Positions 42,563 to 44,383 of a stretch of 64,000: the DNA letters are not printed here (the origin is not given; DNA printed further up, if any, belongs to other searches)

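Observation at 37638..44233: Amidase - tungsten-type AOR - boxC - boxB arrangement with boxA missing: possible hybrid benzoyl-CoA pathway using AOR in place of BoxD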

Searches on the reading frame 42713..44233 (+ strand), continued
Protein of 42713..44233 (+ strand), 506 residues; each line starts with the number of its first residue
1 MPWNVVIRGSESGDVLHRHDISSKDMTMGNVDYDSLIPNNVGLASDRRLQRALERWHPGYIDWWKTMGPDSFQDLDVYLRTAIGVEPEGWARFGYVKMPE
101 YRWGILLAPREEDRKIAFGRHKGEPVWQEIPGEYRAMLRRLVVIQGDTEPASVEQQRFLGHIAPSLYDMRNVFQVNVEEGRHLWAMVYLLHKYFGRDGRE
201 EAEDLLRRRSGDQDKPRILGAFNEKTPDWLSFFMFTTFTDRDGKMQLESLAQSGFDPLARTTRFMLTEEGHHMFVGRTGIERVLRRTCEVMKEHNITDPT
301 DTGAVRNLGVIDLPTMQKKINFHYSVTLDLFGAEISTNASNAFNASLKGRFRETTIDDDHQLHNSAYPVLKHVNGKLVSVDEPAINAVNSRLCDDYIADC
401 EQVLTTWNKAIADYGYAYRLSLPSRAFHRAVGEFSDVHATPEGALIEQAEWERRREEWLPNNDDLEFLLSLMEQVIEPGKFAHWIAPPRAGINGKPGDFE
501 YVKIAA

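Call 35: search_protein_families(library=ncbifam, proteins=[L085:11965-13542:+, L085:11457-11918:+, L085:6945-7265:-, L085:7286-8212:-, L089:5178-5516:-, L089:12500-15049:+, L083:4790-6511:+, L083:11506-13167:+], max_evalue=1e-8)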
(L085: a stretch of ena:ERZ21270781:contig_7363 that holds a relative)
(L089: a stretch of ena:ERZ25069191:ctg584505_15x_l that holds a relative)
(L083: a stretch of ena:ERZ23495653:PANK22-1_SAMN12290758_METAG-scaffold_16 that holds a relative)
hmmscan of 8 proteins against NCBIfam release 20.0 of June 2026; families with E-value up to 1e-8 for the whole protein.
L085:11965-13542:+ (525 aa): 38 families (the best 25 are shown)
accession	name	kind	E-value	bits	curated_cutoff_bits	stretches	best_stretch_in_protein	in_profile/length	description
NF008868.0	PRK11903.1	equivalog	5.6e-204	678.6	444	1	4-517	2-514/521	3,4-dehydroadipyl-CoA semialdehyde dehydrogenase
TIGR02278.1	PaaN-DH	equivalog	3e-161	537.9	562.8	1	7-510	1-496/664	phenylacetic acid degradation bifunctional protein PaaZ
TIGR01804.1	BADH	equivalog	8.6e-42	143.2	668.6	1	10-441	1-415/467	betaine-aldehyde dehydrogenase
NF010000.0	PRK13473.1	subfamily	2.6e-40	138.5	615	1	9-444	5-419/475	aminobutyraldehyde dehydrogenase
NF042993.1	AlphKGSA_gudD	equivalog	2.7e-39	135.2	770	1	7-438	4-419/481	alpha-ketoglutaric semialdehyde dehydrogenase GucD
TIGR04284.1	aldehy_Rv0768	hypoth_equivalog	9.5e-39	133.7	775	1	10-446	4-427/480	aldehyde dehydrogenase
NF008869.0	PRK11904.1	equivalog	2.8e-38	131.4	747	1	59-418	602-942/1042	bifunctional proline dehydrogenase/L-glutamate gamma-semialdehyde dehydrogenase PutA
NF045736.1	PaDhStyDRhodo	equivalog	3.6e-37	128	800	1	9-493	5-462/479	phenylacetaldehyde dehydrogenase StyD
NF052305.1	DioxValDhHalo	equivalog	5.5e-37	127.8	750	1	7-443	5-424/483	2,5-dioxovalerate dehydrogenase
NF007497.0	PRK10090.1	equivalog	6.6e-37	127.4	500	1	2-441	2-421/480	aldehyde dehydrogenase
NF009725.0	PRK13252.1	equivalog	8.5e-37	126.7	593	1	2-439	2-421/488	betaine-aldehyde dehydrogenase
NF045735.1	PaDhStyDPseudo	equivalog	3.8e-36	124.8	850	1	9-445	5-429/483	phenylacetaldehyde dehydrogenase StyD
NF050084.1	pip_6_carb_DH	equivalog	4.6e-36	124.7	730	1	60-446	36-406/475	L-piperidine-6-carboxylate dehydrogenase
NF006916.0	PRK09407.1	equivalog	1.6e-35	122.7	521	1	15-445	28-437/526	succinic semialdehyde dehydrogenase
NF002852.0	PRK03137.1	subfamily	1e-33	117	648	1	60-441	90-453/514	L-glutamate gamma-semialdehyde dehydrogenase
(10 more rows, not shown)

L085:11457-11918:+ (153 aa): 0 families

L085:6945-7265:- (106 aa): 1 family
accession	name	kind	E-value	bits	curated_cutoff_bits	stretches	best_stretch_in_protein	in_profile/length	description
TIGR02007.1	fdx_isc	equivalog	3.5e-13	49.7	132.1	1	15-106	17-104/110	ISC system 2Fe-2S type ferredoxin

L085:7286-8212:- (308 aa): 13 families
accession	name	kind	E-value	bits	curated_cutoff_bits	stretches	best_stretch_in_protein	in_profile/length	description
NF006015.0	PRK08154.1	subfamily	7.5e-102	340.7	204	1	11-290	25-307/314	anaerobic benzoate catabolism transcriptional regulator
NF010552.0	PRK13946.1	equivalog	2e-32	112.4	186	1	115-289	19-191/198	shikimate kinase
NF010554.0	PRK13948.1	equivalog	3.7e-28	98.4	217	1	121-282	12-170/192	shikimate kinase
NF010553.0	PRK13947.1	equivalog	4.2e-28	98.7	204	1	122-283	4-163/173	shikimate kinase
NF002988.0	PRK03731.1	equivalog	8.4e-23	81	161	1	121-282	4-165/174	shikimate kinase AroL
NF003456.0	PRK05057.1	equivalog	1.1e-21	77.5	195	1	120-275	5-160/173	shikimate kinase AroK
NF006610.0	PRK09169.1-4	subfamily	3.4e-21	73.7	4299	1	101-290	2848-3033/3056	hypothetical protein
NF010556.0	PRK13951.1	equivalog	1e-18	67.5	560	1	121-266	2-141/492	bifunctional shikimate kinase AroK/3-dehydroquinate synthase AroB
NF010555.0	PRK13949.1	equivalog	7.6e-18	65.2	180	1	119-277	1-161/175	shikimate kinase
NF040667.1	hom_kin_desulfo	exception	1.4e-17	64.1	197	1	122-283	3-160/163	homoserine kinase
NF010627.0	PRK14021.1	equivalog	7.1e-16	57.7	565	1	119-289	6-178/542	bifunctional shikimate kinase/3-dehydroquinate synthase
TIGR03070.1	couple_hipB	subfamily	7.3e-10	38.7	71.65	1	18-69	4-55/58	type II toxin-antitoxin system Y4mF family antitoxin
NF041951.1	phage_RstR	subfamily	3.8e-09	36.8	80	1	19-109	5-97/108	RstR family transcriptional repressor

L089:5178-5516:- (112 aa): 5 families
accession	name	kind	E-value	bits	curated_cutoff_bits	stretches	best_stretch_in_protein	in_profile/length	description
NF045490.1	FdxA_Protbact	equivalog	1.8e-50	169.5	135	1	1-103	1-103/104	ferredoxin FdxA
NF045480.1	FdxA_Actino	equivalog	1.1e-25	90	125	1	1-84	1-78/107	ferredoxin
NF058577.1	FdxA_fam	equivalog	1.2e-17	63.8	65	1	1-54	1-52/52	4Fe-4S ferredoxin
TIGR04105.1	FeFe_hydrog_B1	subfamily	4.3e-09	35.6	450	1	2-57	106-161/462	monomeric [FeFe] hydrogenase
NF045874.1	Vhu_polyferre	exception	5.7e-09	35.2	600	1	4-65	125-184/381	F420-non-reducing hydrogenase associated-polyferredoxin VhuB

L089:12500-15049:+ (849 aa): 13 families
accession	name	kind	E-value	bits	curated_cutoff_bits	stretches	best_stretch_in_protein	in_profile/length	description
TIGR03194.1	4hydrxCoA_A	equivalog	2.5e-222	740.4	994.55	1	28-775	3-744/746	4-hydroxybenzoyl-CoA reductase subunit alpha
NF043082.1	XdhA_XDHase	equivalog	1.1e-147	493.3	780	1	22-778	1-753/758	xanthine dehydrogenase subunit XdhA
NF007426.0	PRK09970.1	equivalog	2.5e-137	459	916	1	18-776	2-754/761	xanthine dehydrogenase molybdenum-binding subunit XdhA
TIGR03196.1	pucD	equivalog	5.5e-121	405.3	783.65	1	23-772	4-753/763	xanthine dehydrogenase subunit D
NF041018.1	glyceraldDH_alpha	equivalog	3.5e-103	346.4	790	1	21-773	2-740/741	glyceraldehyde dehydrogenase subunit alpha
TIGR03311.1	Se_dep_XDH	equivalog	2.9e-95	320.1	830.45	2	9-555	148-679/848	selenium-dependent xanthine dehydrogenase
TIGR02965.1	xanthine_xdhB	equivalog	5e-91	306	849.5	1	29-775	8-752/758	xanthine dehydrogenase molybdopterin binding subunit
NF040766.1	CODH_aero_grp5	exception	1.8e-90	304.2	950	1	20-771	3-779/785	aerobic carbon-monoxide dehydrogenase large subunit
NF045668.1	pterin_aldehy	equivalog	2e-84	284.3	1100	2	14-552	167-716/905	molybdopterin-dependent aldehyde oxidoreductase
NF041671.1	peri_hyde_PaoC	equivalog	3.2e-82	277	1180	2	17-578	13-553/735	aldehyde oxidoreductase molybdenum-binding subunit PaoC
TIGR03313.1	Se_sel_red_Mo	hypoth_equivalog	7.4e-80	268.8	1101.9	2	166-778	352-950/951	molybdopterin-dependent oxidoreductase Mo/Fe-S-binding subunit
TIGR02416.1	CO_dehy_Mo_lg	equivalog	2.3e-66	224.5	991.15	1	35-770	6-764/770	aerobic carbon-monoxide dehydrogenase large subunit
TIGR02969.1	mam_aldehyde_ox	subfamily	1.5e-49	168.5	1912.3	1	23-719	577-1238/1330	aldehyde oxidase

L083:4790-6511:+ (573 aa): 1 family
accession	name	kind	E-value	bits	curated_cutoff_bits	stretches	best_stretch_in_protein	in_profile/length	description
NF007354.0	PRK09849.1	equivalog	7.3e-21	74.4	868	1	5-223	13-225/703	aldehyde ferredoxin oxidoreductase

L083:11506-13167:+ (553 aa): 42 families (the best 25 are shown)
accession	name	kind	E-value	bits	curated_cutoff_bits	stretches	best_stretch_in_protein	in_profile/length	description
NF006002.0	PRK08132.1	subfamily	1.5e-231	769.6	416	1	13-552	7-548/552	FAD-dependent oxidoreductase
NF004832.0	PRK06184.1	subfamily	4e-66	223.8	476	1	32-550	7-498/506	hypothetical protein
NF004829.0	PRK06183.1-3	subfamily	1.1e-60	205.9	390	1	29-536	6-496/520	bifunctional 3-(3-hydroxy-phenyl)propionate/3-hydroxycinnamic acid hydroxylase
NF004780.0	PRK06126.1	subfamily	2.7e-60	204.2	445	1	28-553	5-546/552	hypothetical protein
NF004831.0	PRK06183.1-5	equivalog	1.2e-59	202.3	546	1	28-409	5-381/568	bifunctional 3-(3-hydroxy-phenyl)propionate/3-hydroxycinnamic acid hydroxylase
NF033145.1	rif_monoox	equivalog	6.7e-48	163.7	800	1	34-400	3-359/472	rifampin monooxygenase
NF006092.0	PRK08244.1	equivalog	3.6e-44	151.3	644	1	32-381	3-344/494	monooxygenase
NF005303.0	PRK06834.1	subfamily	6.1e-44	150.4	625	1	33-395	5-350/488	hypothetical protein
NF046069.1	AkvoneHdxseRdmE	equivalog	5.2e-42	144.3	700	1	34-548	1-513/521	aklavinone 12-hydroxylase RdmE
NF046068.1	AkvoneHdxseDnrF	equivalog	2e-40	139.1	650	1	34-385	1-365/439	aklavinone 12-hydroxylase DnrF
NF045577.1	FAD_mono_MbnF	equivalog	7.2e-38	130.4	800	1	30-370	3-354/531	methanobactin biosynthesis FAD monooxygenase MbnF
NF004828.0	PRK06183.1-2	equivalog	1.3e-32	112.9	853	1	29-394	10-367/568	bifunctional 3-(3-hydroxy-phenyl)propionate/3-hydroxycinnamic acid hydroxylase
NF004830.0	PRK06183.1-4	equivalog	1.5e-32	112.7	1135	1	28-396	15-378/617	bifunctional 3-(3-hydroxy-phenyl)propionate/3-hydroxycinnamic acid hydroxylase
TIGR01988.1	Ubi-OHases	subfamily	7.7e-30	104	224.65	1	34-409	2-381/387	ubiquinone biosynthesis hydroxylase, UbiH/UbiF/VisC/COQ6 family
NF004827.0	PRK06183.1-1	equivalog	1.2e-28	99.9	966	1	34-384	18-363/554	bifunctional 3-(3-hydroxy-phenyl)propionate/3-hydroxycinnamic acid hydroxylase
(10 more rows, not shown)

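Call 36: find_homologous_proteins(query=L085:11965-13539:+, max_evalue=1e-30)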
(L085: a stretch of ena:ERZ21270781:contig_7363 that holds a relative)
Query L085:11965-13539:+ (525 aa): 8000 proteins with E <= 1e-30 among 8000 candidates; the best 120 are listed.
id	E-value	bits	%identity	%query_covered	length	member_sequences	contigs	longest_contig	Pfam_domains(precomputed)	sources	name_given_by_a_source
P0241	0.0e+0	1160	100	100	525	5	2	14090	PF00171.28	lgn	-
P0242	2.4e-289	978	84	100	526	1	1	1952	PF00171.28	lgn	-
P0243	1.0e-258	877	75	98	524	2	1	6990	PF00171.28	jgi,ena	-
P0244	1.8e-246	837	71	99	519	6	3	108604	PF00171.28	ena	-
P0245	1.1e-241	821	72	98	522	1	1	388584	PF00171.28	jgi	jgi:oxepin-CoA hydrolase/3-oxo-5,6-dehydrosuberyl-CoA semialdehyde dehydrogenase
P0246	6.4e-241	818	71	98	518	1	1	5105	PF00171.28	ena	-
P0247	2.6e-239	813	70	99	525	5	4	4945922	PF00171.28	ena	-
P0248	9.9e-239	811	70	98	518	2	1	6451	PF00171.28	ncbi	-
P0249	3.4e-238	809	70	98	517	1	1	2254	PF00171.28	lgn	-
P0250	9.8e-237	805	69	98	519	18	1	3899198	PF00171.28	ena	-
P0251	1.6e-236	804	69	98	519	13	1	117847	PF00171.28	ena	-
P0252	2.6e-236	803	68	98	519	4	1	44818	PF00171.28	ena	-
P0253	8.8e-236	802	69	98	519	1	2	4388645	PF00171.28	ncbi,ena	-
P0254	9.5e-236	801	69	98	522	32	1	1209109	PF00171.28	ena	-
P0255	2.4e-235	800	68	98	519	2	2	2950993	PF00171.28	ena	-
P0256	5.4e-233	792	68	98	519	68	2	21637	PF00171.28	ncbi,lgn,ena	-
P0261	6.4e-226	769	65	98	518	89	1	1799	PF00171.28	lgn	-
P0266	2.2e-224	764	66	98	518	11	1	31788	PF00171.28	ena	-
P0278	8.1e-222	755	65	98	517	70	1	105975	PF00171.28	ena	-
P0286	2.8e-221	754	67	98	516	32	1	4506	PF00171.28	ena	-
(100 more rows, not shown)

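Call 53: search_solved_structures(query=window:42794-44230:+, max_evalue=1e-10, show_alignments=1)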
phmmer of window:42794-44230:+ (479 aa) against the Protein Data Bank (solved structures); distinct sequences matched with E-value up to 1e-10: 1.
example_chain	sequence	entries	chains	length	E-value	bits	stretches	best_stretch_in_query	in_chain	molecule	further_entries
3per_A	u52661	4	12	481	1.4e-205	687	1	4-476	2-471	Benzoyl-CoA oxygenase component B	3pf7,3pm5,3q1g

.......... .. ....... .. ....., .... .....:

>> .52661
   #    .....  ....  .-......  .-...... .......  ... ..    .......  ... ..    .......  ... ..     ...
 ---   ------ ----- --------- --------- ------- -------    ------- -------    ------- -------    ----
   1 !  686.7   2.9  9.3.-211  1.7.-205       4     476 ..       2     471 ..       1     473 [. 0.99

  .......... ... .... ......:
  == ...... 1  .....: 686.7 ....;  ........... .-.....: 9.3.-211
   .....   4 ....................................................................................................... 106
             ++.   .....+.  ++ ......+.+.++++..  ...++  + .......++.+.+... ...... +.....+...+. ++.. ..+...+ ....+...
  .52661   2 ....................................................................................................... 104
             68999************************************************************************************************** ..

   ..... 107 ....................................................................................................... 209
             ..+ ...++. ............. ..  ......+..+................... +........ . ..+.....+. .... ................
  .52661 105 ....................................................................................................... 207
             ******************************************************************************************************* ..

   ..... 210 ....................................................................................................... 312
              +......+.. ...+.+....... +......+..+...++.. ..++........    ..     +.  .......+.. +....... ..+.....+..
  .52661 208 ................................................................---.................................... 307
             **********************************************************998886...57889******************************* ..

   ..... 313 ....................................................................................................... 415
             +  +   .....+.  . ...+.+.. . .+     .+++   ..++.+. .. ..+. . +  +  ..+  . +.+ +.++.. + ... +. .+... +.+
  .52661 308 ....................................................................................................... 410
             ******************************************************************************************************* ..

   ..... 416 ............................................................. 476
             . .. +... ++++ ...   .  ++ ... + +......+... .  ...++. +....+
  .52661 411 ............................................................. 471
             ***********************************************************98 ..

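Call 55: list_cluster_members(proteins=[P0244, P0247, P0250, P0251, P0254, P0256, P0266, P0278, P0286, P0261])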
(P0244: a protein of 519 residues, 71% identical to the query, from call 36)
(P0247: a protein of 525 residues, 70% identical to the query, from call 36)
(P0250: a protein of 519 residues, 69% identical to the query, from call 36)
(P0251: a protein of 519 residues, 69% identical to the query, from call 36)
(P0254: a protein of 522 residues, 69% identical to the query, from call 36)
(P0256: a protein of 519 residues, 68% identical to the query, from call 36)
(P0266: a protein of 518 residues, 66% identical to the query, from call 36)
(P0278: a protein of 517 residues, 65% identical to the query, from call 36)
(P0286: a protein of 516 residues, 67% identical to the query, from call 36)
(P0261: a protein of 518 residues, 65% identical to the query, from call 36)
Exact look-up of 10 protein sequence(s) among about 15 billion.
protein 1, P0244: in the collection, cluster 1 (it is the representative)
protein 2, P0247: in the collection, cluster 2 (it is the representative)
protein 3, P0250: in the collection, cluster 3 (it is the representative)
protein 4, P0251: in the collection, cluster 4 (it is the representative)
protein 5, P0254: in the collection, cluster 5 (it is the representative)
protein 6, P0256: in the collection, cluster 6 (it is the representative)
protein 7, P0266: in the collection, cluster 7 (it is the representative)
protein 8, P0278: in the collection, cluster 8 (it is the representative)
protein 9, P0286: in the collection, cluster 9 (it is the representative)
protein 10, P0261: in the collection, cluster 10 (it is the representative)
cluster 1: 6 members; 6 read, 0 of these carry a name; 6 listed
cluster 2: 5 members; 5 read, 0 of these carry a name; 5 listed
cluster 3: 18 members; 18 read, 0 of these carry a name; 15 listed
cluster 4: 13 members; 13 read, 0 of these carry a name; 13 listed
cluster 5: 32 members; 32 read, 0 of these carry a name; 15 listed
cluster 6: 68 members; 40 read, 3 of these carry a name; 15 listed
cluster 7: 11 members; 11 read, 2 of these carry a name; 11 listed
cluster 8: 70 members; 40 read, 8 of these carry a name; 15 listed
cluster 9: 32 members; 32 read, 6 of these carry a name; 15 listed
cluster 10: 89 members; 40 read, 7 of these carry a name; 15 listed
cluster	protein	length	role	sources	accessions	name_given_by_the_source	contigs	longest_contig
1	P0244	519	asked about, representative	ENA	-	-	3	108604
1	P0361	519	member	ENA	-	-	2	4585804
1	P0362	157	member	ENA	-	-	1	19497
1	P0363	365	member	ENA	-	-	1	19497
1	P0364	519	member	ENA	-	-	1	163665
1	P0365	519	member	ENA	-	-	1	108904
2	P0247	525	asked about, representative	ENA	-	-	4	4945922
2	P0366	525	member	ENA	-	-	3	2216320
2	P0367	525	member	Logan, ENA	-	-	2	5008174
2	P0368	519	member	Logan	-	-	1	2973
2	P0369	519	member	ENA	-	-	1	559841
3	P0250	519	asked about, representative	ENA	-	-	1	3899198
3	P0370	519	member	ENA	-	-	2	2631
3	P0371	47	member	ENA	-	-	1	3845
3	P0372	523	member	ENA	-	-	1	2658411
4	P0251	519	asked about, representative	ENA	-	-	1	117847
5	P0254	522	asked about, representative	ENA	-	-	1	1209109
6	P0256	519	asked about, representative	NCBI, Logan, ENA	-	-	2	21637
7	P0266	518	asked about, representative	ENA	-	-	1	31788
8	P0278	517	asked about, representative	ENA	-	-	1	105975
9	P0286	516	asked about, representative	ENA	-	-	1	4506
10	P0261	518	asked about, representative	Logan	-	-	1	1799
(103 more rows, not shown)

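Call 67: find_related_loci(query=A2, collection=metagenome_contigs, flank=10000)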
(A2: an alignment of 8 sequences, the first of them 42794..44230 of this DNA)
Query A2 (479 aa) in metagenome_contigs; peptide patterns used: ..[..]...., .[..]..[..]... (x = any residue, [..] = any of these).
600 stretches matched a pattern (row limit reached: there are more); 596 encode a relative of the query (tblastn E <= 1e-3); the best 80 are kept; 80 distinct loci.
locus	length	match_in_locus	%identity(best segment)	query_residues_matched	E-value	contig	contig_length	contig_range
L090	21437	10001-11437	77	1-479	0e+0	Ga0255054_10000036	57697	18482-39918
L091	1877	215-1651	75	1-479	0e+0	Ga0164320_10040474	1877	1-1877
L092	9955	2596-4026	73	3-479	0e+0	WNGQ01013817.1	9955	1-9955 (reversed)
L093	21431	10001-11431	73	3-479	0e+0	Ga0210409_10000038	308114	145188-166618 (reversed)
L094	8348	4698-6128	73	3-479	0e+0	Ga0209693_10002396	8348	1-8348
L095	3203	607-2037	74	1-477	0e+0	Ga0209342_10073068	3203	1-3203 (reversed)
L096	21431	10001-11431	72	3-479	0e+0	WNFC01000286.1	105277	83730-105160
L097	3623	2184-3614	73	3-479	0e+0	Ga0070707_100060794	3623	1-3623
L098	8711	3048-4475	72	4-479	0e+0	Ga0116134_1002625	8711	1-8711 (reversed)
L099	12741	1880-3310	72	3-479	0e+0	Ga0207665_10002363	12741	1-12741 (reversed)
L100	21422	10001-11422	72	4-477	0e+0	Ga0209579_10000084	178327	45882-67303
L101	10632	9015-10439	72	3-477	0e+0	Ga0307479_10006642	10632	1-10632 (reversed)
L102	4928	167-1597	71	3-479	0e+0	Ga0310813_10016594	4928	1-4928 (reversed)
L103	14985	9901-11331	71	3-479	0e+0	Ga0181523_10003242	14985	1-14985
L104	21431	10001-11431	70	3-479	0e+0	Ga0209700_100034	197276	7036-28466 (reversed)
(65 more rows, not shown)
